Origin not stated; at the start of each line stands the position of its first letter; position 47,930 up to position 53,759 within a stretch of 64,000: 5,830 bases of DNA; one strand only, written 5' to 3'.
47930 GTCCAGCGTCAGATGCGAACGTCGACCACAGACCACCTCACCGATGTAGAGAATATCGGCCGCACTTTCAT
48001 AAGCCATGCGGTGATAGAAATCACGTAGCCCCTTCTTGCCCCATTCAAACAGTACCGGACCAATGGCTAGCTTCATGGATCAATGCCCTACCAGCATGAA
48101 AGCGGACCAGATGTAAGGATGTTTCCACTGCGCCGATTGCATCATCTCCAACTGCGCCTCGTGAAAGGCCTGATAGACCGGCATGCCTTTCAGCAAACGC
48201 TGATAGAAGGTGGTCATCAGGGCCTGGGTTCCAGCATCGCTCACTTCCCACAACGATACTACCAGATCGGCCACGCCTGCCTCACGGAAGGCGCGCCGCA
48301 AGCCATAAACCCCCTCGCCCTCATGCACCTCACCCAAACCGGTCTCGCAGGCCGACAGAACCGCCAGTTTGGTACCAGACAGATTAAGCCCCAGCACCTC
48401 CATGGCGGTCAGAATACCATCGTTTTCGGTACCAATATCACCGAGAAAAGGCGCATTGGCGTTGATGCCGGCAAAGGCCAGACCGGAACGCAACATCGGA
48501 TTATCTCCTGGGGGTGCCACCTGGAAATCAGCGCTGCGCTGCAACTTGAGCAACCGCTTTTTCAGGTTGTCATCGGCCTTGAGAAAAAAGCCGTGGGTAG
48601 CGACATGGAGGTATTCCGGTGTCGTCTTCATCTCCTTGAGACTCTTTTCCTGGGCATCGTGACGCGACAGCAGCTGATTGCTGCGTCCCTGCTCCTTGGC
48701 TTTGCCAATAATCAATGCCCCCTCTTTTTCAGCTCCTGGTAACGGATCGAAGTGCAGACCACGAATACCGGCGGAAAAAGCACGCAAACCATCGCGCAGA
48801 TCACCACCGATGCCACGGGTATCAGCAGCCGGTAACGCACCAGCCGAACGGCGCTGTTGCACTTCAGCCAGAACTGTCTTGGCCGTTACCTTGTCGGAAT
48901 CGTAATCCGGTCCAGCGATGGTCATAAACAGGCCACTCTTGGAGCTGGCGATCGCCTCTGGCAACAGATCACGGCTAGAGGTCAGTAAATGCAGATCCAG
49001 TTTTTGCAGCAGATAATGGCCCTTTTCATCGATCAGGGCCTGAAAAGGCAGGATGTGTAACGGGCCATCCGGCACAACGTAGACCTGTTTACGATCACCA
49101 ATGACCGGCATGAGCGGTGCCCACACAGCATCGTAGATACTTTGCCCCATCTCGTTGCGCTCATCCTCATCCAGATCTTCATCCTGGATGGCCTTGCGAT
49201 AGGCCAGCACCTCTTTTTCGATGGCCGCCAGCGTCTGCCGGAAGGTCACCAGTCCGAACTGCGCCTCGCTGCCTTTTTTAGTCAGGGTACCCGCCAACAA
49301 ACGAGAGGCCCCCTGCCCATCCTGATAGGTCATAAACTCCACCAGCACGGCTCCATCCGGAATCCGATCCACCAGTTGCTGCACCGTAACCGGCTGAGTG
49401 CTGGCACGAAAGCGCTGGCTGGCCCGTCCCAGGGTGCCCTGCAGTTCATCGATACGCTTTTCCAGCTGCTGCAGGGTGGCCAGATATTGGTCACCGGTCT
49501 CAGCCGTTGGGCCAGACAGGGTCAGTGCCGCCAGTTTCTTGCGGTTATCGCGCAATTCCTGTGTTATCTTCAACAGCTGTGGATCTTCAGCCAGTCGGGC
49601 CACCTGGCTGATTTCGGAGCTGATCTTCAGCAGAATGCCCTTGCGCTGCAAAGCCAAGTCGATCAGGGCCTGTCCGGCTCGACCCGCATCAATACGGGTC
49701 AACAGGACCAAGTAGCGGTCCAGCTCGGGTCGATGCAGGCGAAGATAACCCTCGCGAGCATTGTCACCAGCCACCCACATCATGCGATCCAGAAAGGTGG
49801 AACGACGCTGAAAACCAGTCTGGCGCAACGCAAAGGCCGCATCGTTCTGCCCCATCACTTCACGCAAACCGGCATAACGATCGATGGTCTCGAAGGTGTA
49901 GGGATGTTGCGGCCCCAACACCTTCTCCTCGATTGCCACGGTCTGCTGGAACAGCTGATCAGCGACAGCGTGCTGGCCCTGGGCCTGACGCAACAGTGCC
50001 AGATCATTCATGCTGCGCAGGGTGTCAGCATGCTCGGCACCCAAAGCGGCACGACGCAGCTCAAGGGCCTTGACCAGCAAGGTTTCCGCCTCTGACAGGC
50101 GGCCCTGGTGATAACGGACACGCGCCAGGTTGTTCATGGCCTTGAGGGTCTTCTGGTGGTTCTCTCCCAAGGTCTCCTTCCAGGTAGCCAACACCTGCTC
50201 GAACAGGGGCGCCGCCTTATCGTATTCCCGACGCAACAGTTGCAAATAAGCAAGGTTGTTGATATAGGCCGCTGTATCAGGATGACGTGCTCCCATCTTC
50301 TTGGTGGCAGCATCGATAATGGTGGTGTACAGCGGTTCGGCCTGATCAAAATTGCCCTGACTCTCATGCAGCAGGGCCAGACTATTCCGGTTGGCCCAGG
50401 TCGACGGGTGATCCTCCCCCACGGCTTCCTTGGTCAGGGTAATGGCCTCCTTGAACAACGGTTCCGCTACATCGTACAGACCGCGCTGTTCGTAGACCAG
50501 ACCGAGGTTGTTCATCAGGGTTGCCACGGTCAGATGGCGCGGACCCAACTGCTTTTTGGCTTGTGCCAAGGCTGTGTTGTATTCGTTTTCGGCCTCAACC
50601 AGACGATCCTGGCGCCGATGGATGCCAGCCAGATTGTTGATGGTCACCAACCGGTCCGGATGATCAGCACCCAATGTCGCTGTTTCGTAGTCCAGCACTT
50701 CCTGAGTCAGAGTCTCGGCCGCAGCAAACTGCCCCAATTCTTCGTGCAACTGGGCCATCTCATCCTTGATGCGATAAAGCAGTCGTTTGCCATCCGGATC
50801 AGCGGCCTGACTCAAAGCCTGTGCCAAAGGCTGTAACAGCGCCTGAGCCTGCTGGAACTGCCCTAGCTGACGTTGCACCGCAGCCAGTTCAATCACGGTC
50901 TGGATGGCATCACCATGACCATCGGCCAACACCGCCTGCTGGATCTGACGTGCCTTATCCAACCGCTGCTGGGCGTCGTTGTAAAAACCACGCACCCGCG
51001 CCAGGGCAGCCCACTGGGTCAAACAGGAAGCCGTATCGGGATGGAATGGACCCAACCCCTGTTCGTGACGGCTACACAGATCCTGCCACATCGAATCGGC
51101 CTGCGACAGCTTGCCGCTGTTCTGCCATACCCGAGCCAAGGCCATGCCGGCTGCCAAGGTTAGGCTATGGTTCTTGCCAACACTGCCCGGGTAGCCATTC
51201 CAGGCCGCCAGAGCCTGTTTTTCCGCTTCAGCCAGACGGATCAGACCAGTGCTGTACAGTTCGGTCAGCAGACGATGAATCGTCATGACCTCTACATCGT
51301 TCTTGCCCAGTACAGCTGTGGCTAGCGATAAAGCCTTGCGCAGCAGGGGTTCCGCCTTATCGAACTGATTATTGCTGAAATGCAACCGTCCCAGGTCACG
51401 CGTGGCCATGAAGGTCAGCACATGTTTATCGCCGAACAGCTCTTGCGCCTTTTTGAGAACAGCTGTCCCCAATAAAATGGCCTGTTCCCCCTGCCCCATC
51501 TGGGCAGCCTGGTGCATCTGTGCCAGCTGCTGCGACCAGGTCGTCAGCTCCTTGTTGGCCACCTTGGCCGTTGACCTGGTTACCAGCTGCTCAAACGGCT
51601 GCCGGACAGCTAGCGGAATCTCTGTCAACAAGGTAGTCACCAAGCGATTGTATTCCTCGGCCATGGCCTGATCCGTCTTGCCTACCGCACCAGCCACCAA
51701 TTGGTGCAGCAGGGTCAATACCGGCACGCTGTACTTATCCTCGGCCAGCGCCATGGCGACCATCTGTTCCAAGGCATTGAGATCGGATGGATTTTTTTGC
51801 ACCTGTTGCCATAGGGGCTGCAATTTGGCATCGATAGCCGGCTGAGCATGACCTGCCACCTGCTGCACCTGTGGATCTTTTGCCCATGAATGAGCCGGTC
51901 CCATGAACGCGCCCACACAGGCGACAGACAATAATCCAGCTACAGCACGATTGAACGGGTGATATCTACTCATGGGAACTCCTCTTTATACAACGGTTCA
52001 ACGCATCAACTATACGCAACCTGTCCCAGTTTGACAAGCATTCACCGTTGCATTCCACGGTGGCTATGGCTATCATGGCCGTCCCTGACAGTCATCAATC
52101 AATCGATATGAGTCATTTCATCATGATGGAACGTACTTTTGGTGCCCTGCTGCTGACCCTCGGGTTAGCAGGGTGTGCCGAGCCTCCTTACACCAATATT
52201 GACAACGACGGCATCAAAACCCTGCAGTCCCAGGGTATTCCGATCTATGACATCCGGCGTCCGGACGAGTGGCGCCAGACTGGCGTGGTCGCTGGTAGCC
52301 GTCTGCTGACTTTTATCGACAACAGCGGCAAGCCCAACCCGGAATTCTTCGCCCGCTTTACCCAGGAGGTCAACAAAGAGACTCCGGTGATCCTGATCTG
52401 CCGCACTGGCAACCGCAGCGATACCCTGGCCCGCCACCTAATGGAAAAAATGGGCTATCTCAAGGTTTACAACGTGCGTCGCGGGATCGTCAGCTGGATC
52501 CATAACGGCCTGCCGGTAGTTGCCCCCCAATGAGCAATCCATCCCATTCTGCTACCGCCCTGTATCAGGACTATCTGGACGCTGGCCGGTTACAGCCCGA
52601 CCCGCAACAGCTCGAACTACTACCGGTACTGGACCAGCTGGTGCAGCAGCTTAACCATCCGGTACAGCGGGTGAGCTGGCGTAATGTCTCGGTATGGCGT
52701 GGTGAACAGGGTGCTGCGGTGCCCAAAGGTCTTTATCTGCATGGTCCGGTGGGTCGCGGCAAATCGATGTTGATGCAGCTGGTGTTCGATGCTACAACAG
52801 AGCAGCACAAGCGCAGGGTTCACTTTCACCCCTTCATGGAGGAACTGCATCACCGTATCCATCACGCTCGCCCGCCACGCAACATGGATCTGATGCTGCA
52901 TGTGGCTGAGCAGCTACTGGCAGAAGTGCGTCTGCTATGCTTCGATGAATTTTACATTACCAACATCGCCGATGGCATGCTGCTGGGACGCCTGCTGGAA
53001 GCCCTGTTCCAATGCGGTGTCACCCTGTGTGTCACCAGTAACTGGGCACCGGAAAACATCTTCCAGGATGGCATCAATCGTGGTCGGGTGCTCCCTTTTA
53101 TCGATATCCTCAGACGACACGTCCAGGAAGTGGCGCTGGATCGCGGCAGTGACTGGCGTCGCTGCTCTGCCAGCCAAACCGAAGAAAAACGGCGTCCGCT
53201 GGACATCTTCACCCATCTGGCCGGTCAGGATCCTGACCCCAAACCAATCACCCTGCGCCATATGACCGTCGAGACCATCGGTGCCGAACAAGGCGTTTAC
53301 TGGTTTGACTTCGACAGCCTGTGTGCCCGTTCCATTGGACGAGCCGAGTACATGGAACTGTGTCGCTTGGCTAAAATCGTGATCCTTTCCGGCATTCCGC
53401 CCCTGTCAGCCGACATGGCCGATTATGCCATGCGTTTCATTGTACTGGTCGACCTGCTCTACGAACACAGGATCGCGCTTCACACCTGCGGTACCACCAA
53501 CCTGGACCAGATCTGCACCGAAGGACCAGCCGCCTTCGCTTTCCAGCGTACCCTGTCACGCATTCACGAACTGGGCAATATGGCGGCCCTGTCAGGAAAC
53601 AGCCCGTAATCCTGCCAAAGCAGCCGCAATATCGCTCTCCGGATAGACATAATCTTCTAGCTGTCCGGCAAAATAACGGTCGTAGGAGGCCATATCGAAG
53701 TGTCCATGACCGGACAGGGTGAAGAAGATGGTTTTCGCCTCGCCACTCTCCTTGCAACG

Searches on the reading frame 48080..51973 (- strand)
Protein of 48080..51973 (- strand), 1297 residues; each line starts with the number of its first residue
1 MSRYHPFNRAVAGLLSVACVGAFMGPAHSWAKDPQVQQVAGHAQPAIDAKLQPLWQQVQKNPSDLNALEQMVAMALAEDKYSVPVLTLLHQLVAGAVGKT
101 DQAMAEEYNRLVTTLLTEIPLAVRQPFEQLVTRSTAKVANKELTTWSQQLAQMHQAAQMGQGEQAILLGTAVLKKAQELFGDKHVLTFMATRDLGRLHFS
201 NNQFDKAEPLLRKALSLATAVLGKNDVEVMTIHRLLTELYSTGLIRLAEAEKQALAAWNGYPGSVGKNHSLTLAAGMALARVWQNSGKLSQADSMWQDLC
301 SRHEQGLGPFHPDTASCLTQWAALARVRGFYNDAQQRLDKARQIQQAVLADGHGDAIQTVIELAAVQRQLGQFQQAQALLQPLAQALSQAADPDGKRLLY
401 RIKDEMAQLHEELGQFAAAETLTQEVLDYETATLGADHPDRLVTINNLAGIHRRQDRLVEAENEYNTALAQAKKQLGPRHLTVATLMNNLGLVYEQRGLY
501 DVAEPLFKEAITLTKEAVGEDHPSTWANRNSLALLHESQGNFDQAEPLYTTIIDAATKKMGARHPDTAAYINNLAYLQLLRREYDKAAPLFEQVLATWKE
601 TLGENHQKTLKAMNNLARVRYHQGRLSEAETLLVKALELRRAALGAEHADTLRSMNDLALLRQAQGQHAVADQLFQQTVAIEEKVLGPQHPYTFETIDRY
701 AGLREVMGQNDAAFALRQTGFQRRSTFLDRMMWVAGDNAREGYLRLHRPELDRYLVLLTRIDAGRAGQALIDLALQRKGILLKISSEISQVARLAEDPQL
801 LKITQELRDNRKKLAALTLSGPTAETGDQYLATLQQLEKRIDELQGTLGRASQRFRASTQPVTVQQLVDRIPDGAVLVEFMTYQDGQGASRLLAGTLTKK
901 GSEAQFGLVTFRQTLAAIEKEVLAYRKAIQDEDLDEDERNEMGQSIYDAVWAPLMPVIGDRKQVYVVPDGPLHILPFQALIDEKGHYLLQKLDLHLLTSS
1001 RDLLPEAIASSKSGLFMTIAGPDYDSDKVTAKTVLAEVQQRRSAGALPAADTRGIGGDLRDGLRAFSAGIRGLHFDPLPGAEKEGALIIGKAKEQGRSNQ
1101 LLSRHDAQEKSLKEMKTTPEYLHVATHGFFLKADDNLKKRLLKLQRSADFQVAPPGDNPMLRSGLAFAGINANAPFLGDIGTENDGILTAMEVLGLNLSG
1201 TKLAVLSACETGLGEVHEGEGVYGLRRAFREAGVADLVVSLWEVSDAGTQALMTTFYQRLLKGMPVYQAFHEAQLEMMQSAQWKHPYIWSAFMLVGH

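Call 14: search_protein_families(library=pfam, proteins=[window:48080-51973:-], max_evalue=0.00001)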
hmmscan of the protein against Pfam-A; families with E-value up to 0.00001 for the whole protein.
window:48080-51973:- (1297 aa): 13 families
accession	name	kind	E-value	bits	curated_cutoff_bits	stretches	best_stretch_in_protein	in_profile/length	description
PF13424.12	TPR_12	-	1.2e-74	246.9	30.1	8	443-515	4-76/77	Tetratricopeptide repeat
PF12770.12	CHAT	-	1.6e-73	248.1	24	1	941-1296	2-288/289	CHAT domain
PF13374.12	TPR_10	-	3.4e-65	214.8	27.5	4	483-523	1-41/42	Tetratricopeptide repeat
PF24885.1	TPR_NPHP3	-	3.4e-40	138.4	100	3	468-550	125-207/239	Nephrocystin-3 TPR domain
PF07719.23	TPR_2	-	1.8e-20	71.7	27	0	611-640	2-31/34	Tetratricopeptide repeat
PF13176.12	TPR_7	-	7.3e-19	66.6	27.9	0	487-515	2-30/36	Tetratricopeptide repeat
PF17874.7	TPR_MalT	-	1.9e-18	67.3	45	3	484-679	40-229/336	MalT-like TPR region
PF00515.34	TPR_1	-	2.3e-18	65.6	27.8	0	611-640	2-31/34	Tetratricopeptide repeat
PF13181.12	TPR_8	-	3.6e-12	45.8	25.7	0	485-514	2-31/34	Tetratricopeptide repeat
PF13432.12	TPR_16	-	1.7e-10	41.6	32.7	0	532-596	3-59/65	Tetratricopeptide repeat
PF14559.12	TPR_19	-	1.5e-09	38.4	25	0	582-638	5-53/68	Tetratricopeptide repeat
PF13428.12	TPR_14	-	4.7e-07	30.3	23.5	0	190-217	3-30/44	Tetratricopeptide repeat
PF07721.20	TPR_4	-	5.1e-06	27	27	0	614-633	5-24/26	Tetratricopeptide repeat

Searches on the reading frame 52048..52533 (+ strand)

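Call 72: search_protein_families(library=pfam, proteins=[window:52048-52533:+], max_evalue=0.001)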
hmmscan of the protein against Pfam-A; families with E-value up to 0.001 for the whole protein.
window:52048-52533:+ (161 aa): 1 family
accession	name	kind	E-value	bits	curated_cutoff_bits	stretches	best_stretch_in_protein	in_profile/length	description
PF00581.25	Rhodanese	-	1.9e-13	51.1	22.2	1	59-151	9-100/102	Rhodanese-like domain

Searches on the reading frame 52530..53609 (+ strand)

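Call 14: search_protein_families(library=pfam, proteins=[window:52530-53609:+], max_evalue=0.00001)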
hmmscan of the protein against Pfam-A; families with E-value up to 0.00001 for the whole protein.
window:52530-53609:+ (359 aa): 1 family
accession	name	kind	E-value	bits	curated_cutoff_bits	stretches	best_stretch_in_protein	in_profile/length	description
PF03969.22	AFG1_ATPase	-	3.8e-77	260.1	27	1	9-349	4-353/361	AFG1-like ATPase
